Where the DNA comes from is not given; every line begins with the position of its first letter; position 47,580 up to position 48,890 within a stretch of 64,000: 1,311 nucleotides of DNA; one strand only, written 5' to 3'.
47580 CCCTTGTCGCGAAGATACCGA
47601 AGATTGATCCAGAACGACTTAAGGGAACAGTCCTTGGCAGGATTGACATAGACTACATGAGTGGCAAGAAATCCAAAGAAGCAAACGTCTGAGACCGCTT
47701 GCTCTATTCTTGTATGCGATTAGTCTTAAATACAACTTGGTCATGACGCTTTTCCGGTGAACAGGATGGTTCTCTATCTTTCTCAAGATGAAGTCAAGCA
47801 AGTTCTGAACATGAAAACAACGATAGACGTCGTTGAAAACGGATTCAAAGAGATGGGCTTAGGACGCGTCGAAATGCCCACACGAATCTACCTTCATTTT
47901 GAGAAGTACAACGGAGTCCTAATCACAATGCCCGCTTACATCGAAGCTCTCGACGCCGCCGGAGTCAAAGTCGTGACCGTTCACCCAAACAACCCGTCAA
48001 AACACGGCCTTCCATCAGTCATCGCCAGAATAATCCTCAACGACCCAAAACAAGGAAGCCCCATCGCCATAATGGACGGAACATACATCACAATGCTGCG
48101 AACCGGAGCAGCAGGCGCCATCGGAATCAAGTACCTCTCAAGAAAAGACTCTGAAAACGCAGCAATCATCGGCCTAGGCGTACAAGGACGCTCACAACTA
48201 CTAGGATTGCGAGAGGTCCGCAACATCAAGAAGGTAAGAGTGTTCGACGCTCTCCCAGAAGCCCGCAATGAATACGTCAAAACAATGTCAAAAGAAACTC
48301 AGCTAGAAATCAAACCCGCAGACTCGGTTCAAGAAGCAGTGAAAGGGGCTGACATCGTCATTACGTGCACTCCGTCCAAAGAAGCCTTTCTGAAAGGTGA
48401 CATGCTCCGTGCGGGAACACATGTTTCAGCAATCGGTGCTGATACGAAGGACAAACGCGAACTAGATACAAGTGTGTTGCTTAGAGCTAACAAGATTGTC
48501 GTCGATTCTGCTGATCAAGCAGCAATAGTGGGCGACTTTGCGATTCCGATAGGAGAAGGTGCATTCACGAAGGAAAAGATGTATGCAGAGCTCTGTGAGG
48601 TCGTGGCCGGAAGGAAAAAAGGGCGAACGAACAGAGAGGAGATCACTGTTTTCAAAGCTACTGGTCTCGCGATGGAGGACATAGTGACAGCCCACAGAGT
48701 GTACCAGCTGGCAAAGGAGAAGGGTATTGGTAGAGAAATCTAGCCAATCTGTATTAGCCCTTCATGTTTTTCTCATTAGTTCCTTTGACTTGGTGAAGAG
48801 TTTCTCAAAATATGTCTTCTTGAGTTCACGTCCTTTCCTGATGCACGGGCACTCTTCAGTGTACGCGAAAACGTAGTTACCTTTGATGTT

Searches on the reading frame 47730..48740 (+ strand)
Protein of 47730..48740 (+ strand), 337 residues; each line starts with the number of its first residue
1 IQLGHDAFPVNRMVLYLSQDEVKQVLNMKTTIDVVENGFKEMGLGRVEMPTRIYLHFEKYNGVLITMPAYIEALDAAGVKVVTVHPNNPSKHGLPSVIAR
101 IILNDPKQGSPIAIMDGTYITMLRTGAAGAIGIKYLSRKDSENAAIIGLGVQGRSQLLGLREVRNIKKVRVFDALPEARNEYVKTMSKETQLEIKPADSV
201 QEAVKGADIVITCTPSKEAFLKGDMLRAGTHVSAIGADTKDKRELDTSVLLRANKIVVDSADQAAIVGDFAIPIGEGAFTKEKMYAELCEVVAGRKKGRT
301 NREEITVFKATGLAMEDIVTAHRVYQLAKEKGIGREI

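Call 112: search_protein_families(library=pfam, proteins=[window:47730-48740:+], max_evalue=0.0001)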
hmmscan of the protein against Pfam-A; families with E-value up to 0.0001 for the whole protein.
window:47730-48740:+ (337 aa): 3 families
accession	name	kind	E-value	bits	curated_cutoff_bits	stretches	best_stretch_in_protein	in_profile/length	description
PF02423.21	OCD_Mu_crystall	-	5.7e-98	328.2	24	1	17-331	6-313/314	Ornithine cyclodeaminase/mu-crystallin family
PF01488.26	Shikimate_DH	-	2.7e-05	24.7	24.3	1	138-229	9-98/138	Shikimate / quinate 5-dehydrogenase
PF03446.21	NAD_binding_2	-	6.4e-05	23.5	21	0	145-219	3-68/161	NAD binding domain of 6-phosphogluconate dehydrogenase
